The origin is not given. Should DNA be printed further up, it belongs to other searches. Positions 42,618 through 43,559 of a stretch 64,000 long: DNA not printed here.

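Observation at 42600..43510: Single AT-rich orphan gene with its own promoter and terminator, between obg and nfnAB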

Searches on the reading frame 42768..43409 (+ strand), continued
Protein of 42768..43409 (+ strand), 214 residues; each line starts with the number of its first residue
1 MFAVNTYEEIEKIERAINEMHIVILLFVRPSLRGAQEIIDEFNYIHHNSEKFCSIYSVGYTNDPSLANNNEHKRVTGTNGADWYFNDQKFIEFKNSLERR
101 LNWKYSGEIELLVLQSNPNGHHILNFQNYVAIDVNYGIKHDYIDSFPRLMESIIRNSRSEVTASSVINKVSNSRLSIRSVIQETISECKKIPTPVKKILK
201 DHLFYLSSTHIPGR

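Call 35: fold_search(model_id=the predicted structure, library=pdb)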
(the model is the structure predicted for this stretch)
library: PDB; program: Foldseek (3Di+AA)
matches with E <= 10: 937; with E <= 0.001: 0
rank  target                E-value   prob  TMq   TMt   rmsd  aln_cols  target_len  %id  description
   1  4nwy_A                1.3e-02  0.96  0.34  0.51   9.7       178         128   10  Crystal structure of the b' domain of human protein disulfide isomerase-like protein of the testis (PDILT) (released 2014-04-02)
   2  2c0g_B                2.1e-02  0.35  0.27  0.27  19.1       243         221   10  Structure of PDI-related Chaperone, Wind mutant-Y53S (released 2006-08-29)
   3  2c0g_A                2.1e-02  0.35  0.27  0.26  19.9       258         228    8  Structure of PDI-related Chaperone, Wind mutant-Y53S (released 2006-08-29)
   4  5jy5_A                2.4e-02  0.97  0.29  0.52   3.7       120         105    8  Crystal structure of Thioredoxin 1 from Cryptococcus neoformans at 1.8 Angstroms resolution (released 2017-06-07)
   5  2c0f_B                2.5e-02  0.85  0.27  0.26   7.3       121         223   12  Structure of Wind Y53F mutant (released 2006-08-29)
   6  4nwy_C                2.7e-02  0.89  0.24  0.39   9.2       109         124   10  Crystal structure of the b' domain of human protein disulfide isomerase-like protein of the testis (PDILT) (released 2014-04-02)
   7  1ovn_B                2.7e-02  0.23  0.23  0.22  19.1       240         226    9  Crystal Structure and Functional Analysis of Drosophila Wind-- a PDI-Related Protein (released 2004-02-24)
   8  2c0e_B                3.2e-02  0.20  0.23  0.22  19.4       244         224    8  Structure of PDI-related Chaperone, Wind with his-tag on C-terminus. (released 2006-08-29)
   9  7vqv                  3.4e-02  0.97  0.29  0.50   3.2       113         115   12  de novo design based on 1r26 (released 2022-06-08)
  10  6zmu_B                3.6e-02  0.99  0.33  0.62   2.7       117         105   10  Crystal structure of the germline-specific thioredoxin protein Deadhead (Thioredoxin-1) from Drospohila melanogaster,  (released 2020-10-21)
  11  2c0f_A                3.6e-02  0.25  0.26  0.24  20.0       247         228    8  Structure of Wind Y53F mutant (released 2006-08-29)
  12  3gix_A                3.8e-02  0.89  0.34  0.48   8.5       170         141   10  Crystal structure of human splicing factor dim2 (released 2010-03-16)
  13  4nwy_D                3.8e-02  0.85  0.28  0.45   9.2       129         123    9  Crystal structure of the b' domain of human protein disulfide isomerase-like protein of the testis (PDILT) (released 2014-04-02)
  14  4nwy_B                4.1e-02  0.84  0.28  0.46   9.2       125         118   10  Crystal structure of the b' domain of human protein disulfide isomerase-like protein of the testis (PDILT) (released 2014-04-02)
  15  6iev_B                4.3e-02  0.91  0.27  0.48   5.1       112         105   12  Crystal structure of a designed protein (released 2019-09-18)
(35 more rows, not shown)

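Call 36: search_protein_families(library=pfam, proteins=[L028:4697-6019:+, L028:8381-11611:+, L026:6117-7988:+, L017:7853-9832:-, L044:13208-14515:+, L029:12059-13771:-, L037:10707-11957:-], max_evalue=0.001)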
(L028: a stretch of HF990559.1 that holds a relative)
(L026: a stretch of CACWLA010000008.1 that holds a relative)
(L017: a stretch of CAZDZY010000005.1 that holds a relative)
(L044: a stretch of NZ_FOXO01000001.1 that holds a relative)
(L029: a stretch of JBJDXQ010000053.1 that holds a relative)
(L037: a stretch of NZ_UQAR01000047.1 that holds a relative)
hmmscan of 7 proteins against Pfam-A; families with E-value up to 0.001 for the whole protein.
L028:4697-6019:+ (440 aa): 1 family
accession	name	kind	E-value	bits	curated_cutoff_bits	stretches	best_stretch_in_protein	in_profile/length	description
PF01420.25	Methylase_S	-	1.1e-11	45.7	22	1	63-219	20-168/168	Type I restriction modification DNA specificity domain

L028:8381-11611:+ (1076 aa): 5 families
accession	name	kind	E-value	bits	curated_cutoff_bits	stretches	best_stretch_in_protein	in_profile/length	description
PF18766.7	SWI2_SNF2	-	7.2e-74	248.6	26.7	1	286-511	1-219/221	SWI2/SNF2 ATPase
PF04313.20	HSDR_N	-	6.9e-39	134.2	25.1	1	9-220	2-197/198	Type I restriction enzyme R protein N terminus (HSDR_N)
PF11867.13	T1RH-like_C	-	5.6e-26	92.1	26.8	1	733-1041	3-304/329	Type I restriction enzyme HindI endonuclease subunit-like, C-terminal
PF22679.2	T1R_D3-like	-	7.2e-20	72.4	27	1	635-713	76-156/158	Type I restriction enzyme subunit R domain 3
PF04851.21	ResIII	-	2.5e-19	70.2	22.5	1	284-447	5-162/164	Type III restriction enzyme, res subunit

L026:6117-7988:+ (623 aa): 6 families
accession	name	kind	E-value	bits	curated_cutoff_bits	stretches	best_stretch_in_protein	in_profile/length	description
PF02384.22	N6_Mtase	-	8.4e-73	245.8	20.4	1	177-461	3-268/311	N-6 DNA Methylase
PF12161.14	HsdM_N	-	3.7e-20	73.4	24.5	1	30-168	1-135/135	HsdM N-terminal domain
PF01170.24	UPF0020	-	4.4e-07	30.2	22.3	1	208-310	16-131/197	RMKL-like, methyltransferase domain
PF07669.17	Eco57I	-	1.6e-06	28.7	25.3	1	259-407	4-169/171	Eco57I restriction-modification methylase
PF05175.20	MTS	-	9.4e-06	25.8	23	1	211-315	22-113/170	Methyltransferase small domain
PF13847.12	Methyltransf_31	-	0.00021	21.5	27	1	222-310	4-84/145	Methyltransferase domain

L017:7853-9832:- (659 aa): 22 families
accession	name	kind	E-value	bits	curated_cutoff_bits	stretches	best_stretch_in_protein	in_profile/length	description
PF00005.33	ABC_tran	-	1.2e-49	168.8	25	2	37-211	1-137/137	ABC transporter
PF12848.13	ABC_tran_Xtn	-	1.7e-19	70.1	25.9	2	251-337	2-83/85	ABC transporter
PF13304.12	AAA_21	-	2.9e-14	54.3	27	0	380-398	2-20/304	AAA domain, putative AbiEii toxin, Type IV TA system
PF16326.10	ABC_tran_CTD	-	2.6e-10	40.8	32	1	592-653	5-66/69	ABC transporter C-terminal domain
PF02463.25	SMC_N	-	7.2e-09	35.8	40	0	174-244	135-204/220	RecF/RecN/SMC N terminal domain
PF13191.12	AAA_16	-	1.4e-07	32.6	32.6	0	52-208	29-140/167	AAA ATPase domain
PF00004.35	AAA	-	2.3e-07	31.8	21.2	0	52-73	3-24/131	ATPase family associated with various cellular activities (AAA)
PF13604.12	AAA_30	-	5.7e-06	26.6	27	0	46-95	17-68/191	AAA domain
PF13555.12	AAA_29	-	1e-05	25.6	27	0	367-395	12-40/61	P-loop containing region of AAA domain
PF13401.12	AAA_22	-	1.1e-05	26.2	27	0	381-402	9-30/130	AAA domain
PF05729.18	NACHT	-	1.3e-05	25.5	26.7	0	380-401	3-24/167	NACHT domain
PF20720.3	nSTAND3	-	8.9e-05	22.7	27.2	0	44-75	14-45/155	Novel STAND NTPase 3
PF13479.12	AAA_24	-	9.2e-05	22.8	27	0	379-396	4-21/195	AAA domain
PF05496.18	RuvB_N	-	9.6e-05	22.6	27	0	378-402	34-58/159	Holliday junction DNA helicase RuvB P-loop domain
PF25201.1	nSTAND6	-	0.00011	22.7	27.7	0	31-73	2-44/148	Novel STAND NTPase 6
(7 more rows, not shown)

L044:13208-14515:+ (435 aa): 9 families
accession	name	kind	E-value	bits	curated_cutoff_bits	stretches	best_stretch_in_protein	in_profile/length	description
PF13175.12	AAA_15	-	1.3e-27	97.8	32.1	2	220-338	265-374/374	AAA ATPase domain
PF02463.25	SMC_N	-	7.5e-19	68.5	40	1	13-344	1-208/220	RecF/RecN/SMC N terminal domain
PF13476.12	AAA_23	-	1.6e-18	68.5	27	1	16-235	1-185/201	AAA domain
PF13304.12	AAA_21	-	1e-17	65.6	27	1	245-338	221-303/304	AAA domain, putative AbiEii toxin, Type IV TA system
PF11398.14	DUF2813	-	9.2e-08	32.3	21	1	12-61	1-49/372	Protein of unknown function (DUF2813)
PF13555.12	AAA_29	-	7.1e-06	26.1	27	1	14-58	1-46/61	P-loop containing region of AAA domain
PF13514.12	AAA_27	-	8.3e-06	26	22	1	12-58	1-50/206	AAA domain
PF00004.35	AAA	-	8.5e-06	26.7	21.2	0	38-72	2-37/131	ATPase family associated with various cellular activities (AAA)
PF00005.33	ABC_tran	-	0.00058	20.9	25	0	38-91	15-63/137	ABC transporter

L029:12059-13771:- (570 aa): 1 family
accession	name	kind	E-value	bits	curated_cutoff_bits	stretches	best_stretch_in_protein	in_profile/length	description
PF02195.25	ParB_N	-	2.1e-21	76.2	26.3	2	7-91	2-86/95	ParB N-terminal domain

L037:10707-11957:- (416 aa): 4 families
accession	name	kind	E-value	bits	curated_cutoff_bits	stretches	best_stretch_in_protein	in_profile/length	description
PF00589.27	Phage_integrase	-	1.8e-29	103.1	27.1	1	187-391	8-170/172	Phage integrase family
PF02920.21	Integrase_DNA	-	7e-16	58.4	27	1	1-57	1-69/70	DNA binding domain of tn916 integrase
PF14659.12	Phage_int_SAM_3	-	2e-07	31.6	22.6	1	70-125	1-57/58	Phage integrase, N-terminal SAM-like domain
PF22022.2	Phage_int_M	-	9.7e-05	23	27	1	73-162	3-91/96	Phage integrase central domain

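Call 38: search_protein_families(library=padloc, proteins=[P0211, P0197, P0193, P0246, P0263, P0123, L044:13208-14515:+], max_evalue=0.01)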
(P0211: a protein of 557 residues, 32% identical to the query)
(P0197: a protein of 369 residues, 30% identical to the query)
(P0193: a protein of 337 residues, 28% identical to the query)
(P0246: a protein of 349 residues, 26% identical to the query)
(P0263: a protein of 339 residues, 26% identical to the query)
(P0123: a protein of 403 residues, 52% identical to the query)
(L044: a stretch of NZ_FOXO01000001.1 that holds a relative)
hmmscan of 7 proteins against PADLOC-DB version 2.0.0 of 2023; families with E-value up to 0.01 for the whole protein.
P0211 (557 aa): 1 family
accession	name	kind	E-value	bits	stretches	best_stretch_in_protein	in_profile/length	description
PDLC02988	chat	-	4.8e-20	70.1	1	199-368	10-159/455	-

P0197 (369 aa): 1 family
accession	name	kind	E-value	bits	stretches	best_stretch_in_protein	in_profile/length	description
PDLC02988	chat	-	3.1e-11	41.1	1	186-354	10-159/455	-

P0193 (337 aa): 0 families

P0246 (349 aa): 0 families

P0263 (339 aa): 0 families

P0123 (403 aa): 12 families
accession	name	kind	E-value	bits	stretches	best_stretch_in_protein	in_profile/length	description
PDLC04102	HerA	-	4.7e-73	244.6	1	197-402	418-639/654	-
PDLC04106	HerA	-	8.6e-47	158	1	234-401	474-647/667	-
PDLC04105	HerA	-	5.4e-44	148.7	1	233-401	383-554/576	-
PDLC04098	HerA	-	1.5e-38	130.9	1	197-393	446-659/686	-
PDLC02185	HerA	-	5.5e-38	129.1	1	226-401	400-580/585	-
PDLC02188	HerA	-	1.9e-34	117.5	1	195-400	336-560/578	-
PDLC04100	HerA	-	1.9e-34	117.3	1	233-401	401-573/580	-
PDLC04104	HerA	-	1.3e-30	104.4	1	234-400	185-354/379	-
PDLC04097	HerA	-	6.6e-29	99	1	234-393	437-604/618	-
PDLC04103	HerA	-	5.4e-27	92.3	1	192-400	357-574/579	-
PDLC01055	HerA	-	8e-09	32.8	1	260-384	414-526/532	Type III coevolved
PDLC04140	mad8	-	1.9e-08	32.2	1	265-373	188-290/314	mads_8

L044:13208-14515:+ (435 aa): 194 families (the best 25 are shown)
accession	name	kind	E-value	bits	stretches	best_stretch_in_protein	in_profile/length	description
PDLC00298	PtuA1|PtuA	-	3.5e-111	370.3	1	12-429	1-416/423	AAA ATPase domain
PDLC00278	PtuA1|PtuA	-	5e-85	284.4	1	12-425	1-423/436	AAA ATPase domain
PDLC00271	PtuA1|PtuA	-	1e-69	234.2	1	12-417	1-401/421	AAA ATPase domain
PDLC00277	PtuA1|PtuA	-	4.1e-68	228.5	1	12-408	1-397/423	AAA ATPase domain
PDLC00310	PtuA1|PtuA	-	2.7e-66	222.5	1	12-430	1-434/443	AAA ATPase domain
PDLC02913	ATPase_I-A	-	2.1e-65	219.8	2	207-432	278-505/508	-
PDLC00299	PtuA1|PtuA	-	2.3e-63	213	2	214-432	298-524/535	AAA ATPase domain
PDLC00267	PtuA1|PtuA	-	3.6e-57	192.4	1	12-353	1-344/438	AAA ATPase domain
PDLC00275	PtuA1|PtuA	-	4.6e-53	178.8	1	143-415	55-328/348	AAA ATPase domain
PDLC00311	PtuA1|PtuA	-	7e-50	168.3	1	12-417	1-437/455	AAA ATPase domain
PDLC00284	PtuA1|PtuA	-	5.7e-46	155.4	2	215-370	314-471/545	AAA ATPase domain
PDLC00272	PtuA1|PtuA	-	2.6e-43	146.6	2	261-417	265-430/444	AAA ATPase domain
PDLC00305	PtuA1|PtuA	-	4.7e-42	142.7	2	177-408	130-367/392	AAA ATPase domain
PDLC00268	PtuA1|PtuA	-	6.8e-41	139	1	13-412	4-383/411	AAA ATPase domain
PDLC00304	PtuA1|PtuA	-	8.7e-41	138.5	1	11-407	9-408/444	AAA ATPase domain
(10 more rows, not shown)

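Call 53: search_solved_structures(query=A4, max_evalue=10, show_alignments=2)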
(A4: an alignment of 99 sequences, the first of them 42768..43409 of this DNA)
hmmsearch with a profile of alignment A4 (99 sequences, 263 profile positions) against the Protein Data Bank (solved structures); distinct sequences matched with E-value up to 10: 2.
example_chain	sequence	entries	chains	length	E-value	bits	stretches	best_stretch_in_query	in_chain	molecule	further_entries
2nbs_A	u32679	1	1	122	0.25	13.9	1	16-59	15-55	E_1r26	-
8rz0_A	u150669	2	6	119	0.88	12.1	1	169-246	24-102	RH5-34EM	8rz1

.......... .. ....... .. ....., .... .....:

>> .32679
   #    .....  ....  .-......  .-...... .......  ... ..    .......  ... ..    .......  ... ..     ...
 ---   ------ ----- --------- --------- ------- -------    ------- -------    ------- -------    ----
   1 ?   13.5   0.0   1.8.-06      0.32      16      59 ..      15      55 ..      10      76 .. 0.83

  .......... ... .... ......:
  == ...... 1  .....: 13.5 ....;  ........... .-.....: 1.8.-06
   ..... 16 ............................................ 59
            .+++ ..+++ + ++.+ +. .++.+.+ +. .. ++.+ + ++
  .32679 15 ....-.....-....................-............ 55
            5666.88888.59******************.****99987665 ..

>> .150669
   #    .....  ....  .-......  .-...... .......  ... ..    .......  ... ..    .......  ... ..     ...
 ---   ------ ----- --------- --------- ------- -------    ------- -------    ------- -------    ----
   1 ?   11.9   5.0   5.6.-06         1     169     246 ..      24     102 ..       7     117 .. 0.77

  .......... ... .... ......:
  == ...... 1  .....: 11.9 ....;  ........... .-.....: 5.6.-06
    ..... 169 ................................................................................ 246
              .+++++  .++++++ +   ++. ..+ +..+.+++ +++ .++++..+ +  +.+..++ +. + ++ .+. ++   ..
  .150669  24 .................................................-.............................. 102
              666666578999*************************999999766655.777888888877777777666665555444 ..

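Call 54: search_protein_families(library=pfam, alignment_id=A4, max_evalue=0.01)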
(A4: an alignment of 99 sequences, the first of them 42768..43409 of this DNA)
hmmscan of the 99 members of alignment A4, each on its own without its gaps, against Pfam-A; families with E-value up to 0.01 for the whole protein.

A. member 1, window:42768-43409:+ (214 aa): 0 families

B. families by the number of members that match (of 99 scanned): 4 families
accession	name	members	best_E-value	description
PF12770.12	CHAT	2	8e-08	CHAT domain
PF09164.15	VitD-bind_III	1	0.0042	Vitamin D binding protein, domain III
PF18928.5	DUF5677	1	0.0079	Family of unknown function (DUF5677)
PF16984.11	Grp7_allergen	1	0.0084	Group 7 allergen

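Call 60: search_protein_families(library=pfam, alignment_id=A5, max_evalue=0.00001)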
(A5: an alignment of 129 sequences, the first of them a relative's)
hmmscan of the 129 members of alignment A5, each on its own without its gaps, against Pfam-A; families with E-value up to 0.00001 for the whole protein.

A. member 1, L002:5663-7024:- (454 aa): 1 family
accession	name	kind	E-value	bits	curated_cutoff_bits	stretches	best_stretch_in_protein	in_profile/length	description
PF02086.21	MethyltransfD12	-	2.8e-12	47.3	22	1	14-316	1-218/253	D12 class N6 adenine-specific DNA methyltransferase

B. families by the number of members that match (of 129 scanned): 136 families (the first 25 are shown)
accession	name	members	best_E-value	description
PF18766.7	SWI2_SNF2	6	5e-74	SWI2/SNF2 ATPase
PF04313.20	HSDR_N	6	1.3e-40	Type I restriction enzyme R protein N terminus (HSDR_N)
PF04851.21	ResIII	6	2e-20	Type III restriction enzyme, res subunit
PF22679.2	T1R_D3-like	6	2.5e-20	Type I restriction enzyme subunit R domain 3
PF02463.25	SMC_N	6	1.3e-14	RecF/RecN/SMC N terminal domain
PF01420.25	Methylase_S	5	2.1e-45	Type I restriction modification DNA specificity domain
PF13304.12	AAA_21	5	2.3e-19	AAA domain, putative AbiEii toxin, Type IV TA system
PF11867.13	T1RH-like_C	4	5.6e-26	Type I restriction enzyme HindI endonuclease subunit-like, C-terminal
PF02518.31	HATPase_c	4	2.3e-25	Histidine kinase-, DNA gyrase B-, and HSP90-like ATPase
PF00005.33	ABC_tran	3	1.2e-49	ABC transporter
PF18863.6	AbiJ_NTD4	3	1.9e-33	AbiJ N-terminal domain 4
PF00072.30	Response_reg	3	8.3e-27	Response regulator receiver domain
PF13175.12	AAA_15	3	7e-26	AAA ATPase domain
PF00486.34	Trans_reg_C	3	1.1e-22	Transcriptional regulatory protein, C terminal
PF00330.25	Aconitase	2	2.5e-149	Aconitase family (aconitate hydratase)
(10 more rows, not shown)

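Call 61: search_protein_families(library=padloc, alignment_id=A5, max_evalue=1e-10)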
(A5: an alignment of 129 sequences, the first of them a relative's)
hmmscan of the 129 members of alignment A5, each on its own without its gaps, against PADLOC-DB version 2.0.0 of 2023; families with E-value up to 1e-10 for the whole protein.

A. member 1, L002:5663-7024:- (454 aa): 4 families
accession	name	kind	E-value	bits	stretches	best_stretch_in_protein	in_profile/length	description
PDLC03257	MTase_II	-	8.1e-28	95.7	2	10-90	11-93/343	Type II methyltransferase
PDLC03298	MTase_II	-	1.2e-24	85.1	1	11-79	1-71/362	Type II methyltransferase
PDLC03373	MTase_II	-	2.6e-20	71.1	1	153-354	99-283/339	Type II methyltransferase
PDLC03287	MTase_II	-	9.8e-20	68.9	1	139-387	87-324/646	Type II methyltransferase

B. families by the number of members that match (of 129 scanned): 281 families (the first 25 are shown)
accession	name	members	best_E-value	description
PDLC04135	mad3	7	3.4e-52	mads_3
PDLC03040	REase_I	6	4.2e-179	Type I restriction enzyme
PDLC03019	MTase_I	6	6.5e-83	Type I methyltransferase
PDLC03044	REase_I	6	7.4e-77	Type I restriction enzyme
PDLC03041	REase_I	6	7.9e-74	Type I restriction enzyme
PDLC03048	REase_I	6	2e-52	Type I restriction enzyme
PDLC03046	REase_I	6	2.1e-24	Type I restriction enzyme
PDLC03045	REase_I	6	1.4e-21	Type I restriction enzyme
PDLC03099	Specificity_I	5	1.1e-90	Type I specificity subunit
PDLC03068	Specificity_I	5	5.8e-74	Type I specificity subunit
PDLC03092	Specificity_I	5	8.6e-74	Type I specificity subunit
PDLC03089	Specificity_I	5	1.5e-72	Type I specificity subunit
PDLC03133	Specificity_I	5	7.9e-67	Type I specificity subunit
PDLC03086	Specificity_I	5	1.1e-56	Type I specificity subunit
PDLC03154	Specificity_I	5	2.2e-56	Type I specificity subunit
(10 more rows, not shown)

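Call 62: find_related_loci(query=A1, collection=viral_contigs, flank=8000)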
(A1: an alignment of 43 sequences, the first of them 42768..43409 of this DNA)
Query A1 (214 aa) in viral_contigs; peptide patterns used: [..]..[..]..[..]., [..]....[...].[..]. (x = any residue, [..] = any of these).
29 stretches matched a pattern, but none encodes a relative of the query by tblastn (E <= 1e-3).

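Call 63: search_dna_similar(query=window:42768-43409:+, collection=phages, mode=protein, max_evalue=0.001)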
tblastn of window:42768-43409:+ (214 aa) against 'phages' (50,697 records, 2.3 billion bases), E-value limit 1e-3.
No match.

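Call 64: search_dna_similar(query=window:42768-43409:+, collection=plasmids, mode=protein, max_evalue=0.001)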
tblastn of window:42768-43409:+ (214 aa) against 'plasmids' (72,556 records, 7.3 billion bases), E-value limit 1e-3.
Records with a match: 1; places in all: 1; records where one place covers at least 80% of the query: 0.
Best place of each record, by identity: <60% 1.
By first word of the organism name: Pseudoalteromonas 1.
By predicted mobility (MOB-suite, as given by PLSDB): non-mobilizable 1.
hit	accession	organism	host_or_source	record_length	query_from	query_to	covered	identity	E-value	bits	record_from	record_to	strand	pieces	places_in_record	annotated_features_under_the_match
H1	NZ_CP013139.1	Pseudoalteromonas sp. Bsw20308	seawater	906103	6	159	72%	31.7%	3e-12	72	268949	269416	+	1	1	hypothetical protein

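Call 65: get_annotated_region(hit=H1, flank=9000)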
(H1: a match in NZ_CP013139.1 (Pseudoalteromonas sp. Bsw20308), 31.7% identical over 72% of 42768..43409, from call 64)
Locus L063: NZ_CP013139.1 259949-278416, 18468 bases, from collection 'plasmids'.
description: Pseudoalteromonas sp. Bsw20308 plasmid pPBSW1, complete sequence
organism: Pseudoalteromonas sp. Bsw20308 (NCBI taxid 283699)
taxonomy: Bacteria; Pseudomonadota; Gammaproteobacteria; Alteromonadales; Pseudoalteromonadaceae; Pseudoalteromonas; Pseudoalteromonas sp. Bsw20308
host: -; source: seawater; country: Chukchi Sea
typing (MOB-suite, as given by PLSDB): non-mobilizable
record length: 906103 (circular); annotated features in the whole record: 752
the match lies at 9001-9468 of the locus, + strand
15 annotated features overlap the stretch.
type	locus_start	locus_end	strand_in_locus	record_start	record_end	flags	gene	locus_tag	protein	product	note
CDS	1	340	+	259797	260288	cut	-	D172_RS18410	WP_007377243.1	DUF2798 domain-containing protein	-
CDS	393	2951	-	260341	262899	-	uvrA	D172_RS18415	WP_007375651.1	excinuclease ABC subunit UvrA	GO:0006289 - nucleotide-excision repair [Evidence IEA]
CDS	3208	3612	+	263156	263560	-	-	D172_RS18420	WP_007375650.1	hypothetical protein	-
CDS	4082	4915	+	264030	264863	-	-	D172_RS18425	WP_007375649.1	tyrosine-type recombinase/integrase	GO:0015074 - DNA integration [Evidence IEA]; GO:0006310 - DNA recombination [Evidence IEA]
CDS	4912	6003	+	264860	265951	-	-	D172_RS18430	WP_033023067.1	IS91 family transposase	-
CDS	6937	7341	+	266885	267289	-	-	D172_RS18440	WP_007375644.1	hypothetical protein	-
CDS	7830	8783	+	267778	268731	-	-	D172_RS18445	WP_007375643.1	DUF2971 domain-containing protein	-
CDS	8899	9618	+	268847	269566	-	-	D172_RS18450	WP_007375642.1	hypothetical protein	-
CDS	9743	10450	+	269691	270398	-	-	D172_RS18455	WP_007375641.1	MalM family protein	-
CDS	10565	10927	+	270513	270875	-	-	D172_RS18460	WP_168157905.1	DUF3658 domain-containing protein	-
CDS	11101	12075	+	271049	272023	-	-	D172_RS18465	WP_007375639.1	transposase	-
CDS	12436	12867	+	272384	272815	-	-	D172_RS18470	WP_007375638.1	universal stress protein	-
CDS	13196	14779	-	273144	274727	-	-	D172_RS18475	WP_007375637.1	sulfotransferase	-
CDS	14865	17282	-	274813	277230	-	-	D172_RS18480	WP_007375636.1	TonB-dependent receptor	-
CDS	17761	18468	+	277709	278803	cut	-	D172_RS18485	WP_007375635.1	NADH:flavin oxidoreductase/NADH oxidase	-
